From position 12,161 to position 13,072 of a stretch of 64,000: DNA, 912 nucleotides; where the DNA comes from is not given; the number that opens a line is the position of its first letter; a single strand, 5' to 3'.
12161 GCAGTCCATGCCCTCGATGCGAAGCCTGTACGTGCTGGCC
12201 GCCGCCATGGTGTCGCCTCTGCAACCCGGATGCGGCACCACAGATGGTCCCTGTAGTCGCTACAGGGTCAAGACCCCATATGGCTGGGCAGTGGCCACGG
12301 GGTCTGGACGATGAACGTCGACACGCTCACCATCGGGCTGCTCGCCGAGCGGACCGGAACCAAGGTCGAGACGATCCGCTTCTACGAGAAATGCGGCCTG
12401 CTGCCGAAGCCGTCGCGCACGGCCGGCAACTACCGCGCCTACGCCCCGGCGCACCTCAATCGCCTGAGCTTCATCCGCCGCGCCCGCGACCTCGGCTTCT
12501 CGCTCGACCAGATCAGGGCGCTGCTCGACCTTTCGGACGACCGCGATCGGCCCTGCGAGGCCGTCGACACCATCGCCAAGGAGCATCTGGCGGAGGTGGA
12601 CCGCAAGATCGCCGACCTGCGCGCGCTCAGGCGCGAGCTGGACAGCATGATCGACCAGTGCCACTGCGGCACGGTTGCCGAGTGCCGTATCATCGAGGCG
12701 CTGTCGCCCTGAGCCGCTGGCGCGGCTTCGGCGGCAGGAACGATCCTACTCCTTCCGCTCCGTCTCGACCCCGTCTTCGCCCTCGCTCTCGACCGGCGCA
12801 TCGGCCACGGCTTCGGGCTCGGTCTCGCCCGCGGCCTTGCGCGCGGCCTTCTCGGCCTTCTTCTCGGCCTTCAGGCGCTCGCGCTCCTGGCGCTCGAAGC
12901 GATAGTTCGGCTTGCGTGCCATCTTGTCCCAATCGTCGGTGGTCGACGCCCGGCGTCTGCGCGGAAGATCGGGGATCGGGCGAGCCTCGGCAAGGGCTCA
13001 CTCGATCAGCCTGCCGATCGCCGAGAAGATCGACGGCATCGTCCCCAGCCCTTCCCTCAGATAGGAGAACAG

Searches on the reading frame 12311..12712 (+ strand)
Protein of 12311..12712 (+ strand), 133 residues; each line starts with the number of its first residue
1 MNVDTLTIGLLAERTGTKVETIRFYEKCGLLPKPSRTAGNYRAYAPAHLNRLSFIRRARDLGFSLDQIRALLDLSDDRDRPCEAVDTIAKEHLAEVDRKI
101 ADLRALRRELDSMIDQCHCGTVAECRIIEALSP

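Call 3: search_protein_families(library=pfam, proteins=[window:12311-12712:+], max_evalue=0.01)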
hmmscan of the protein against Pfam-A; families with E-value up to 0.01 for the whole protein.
window:12311-12712:+ (133 aa): 3 families
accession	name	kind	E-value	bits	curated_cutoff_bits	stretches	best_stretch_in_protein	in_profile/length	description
PF09278.17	MerR-DNA-bind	-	6e-26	91.3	25.4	1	49-112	1-64/65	MerR, DNA binding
PF13411.12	MerR_1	-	4.4e-19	68.8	21.6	1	7-73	2-67/69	MerR HTH family regulatory protein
PF00376.29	MerR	-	1.1e-13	51.2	28.2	1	7-44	1-38/38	MerR family regulatory protein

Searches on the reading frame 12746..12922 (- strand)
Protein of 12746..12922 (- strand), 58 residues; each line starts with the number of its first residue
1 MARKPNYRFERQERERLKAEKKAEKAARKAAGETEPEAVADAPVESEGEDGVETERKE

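Call 3: search_protein_families(library=pfam, proteins=[window:12746-12922:-], max_evalue=0.01)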
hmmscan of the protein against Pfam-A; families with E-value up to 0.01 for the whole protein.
window:12746-12922:- (58 aa): 0 families

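Call 4: search_protein_families(library=ncbifam, proteins=[window:12746-12922:-], max_evalue=0.01)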
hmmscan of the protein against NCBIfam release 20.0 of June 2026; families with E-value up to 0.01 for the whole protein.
window:12746-12922:- (58 aa): 0 families
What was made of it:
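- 12746..12922 (-): 58-aa highly charged ORF 75 nt downstream of sctT. Conserved neighbour; membership of the system unknown. No Pfam or NCBIfam hit (calls 3, 4).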
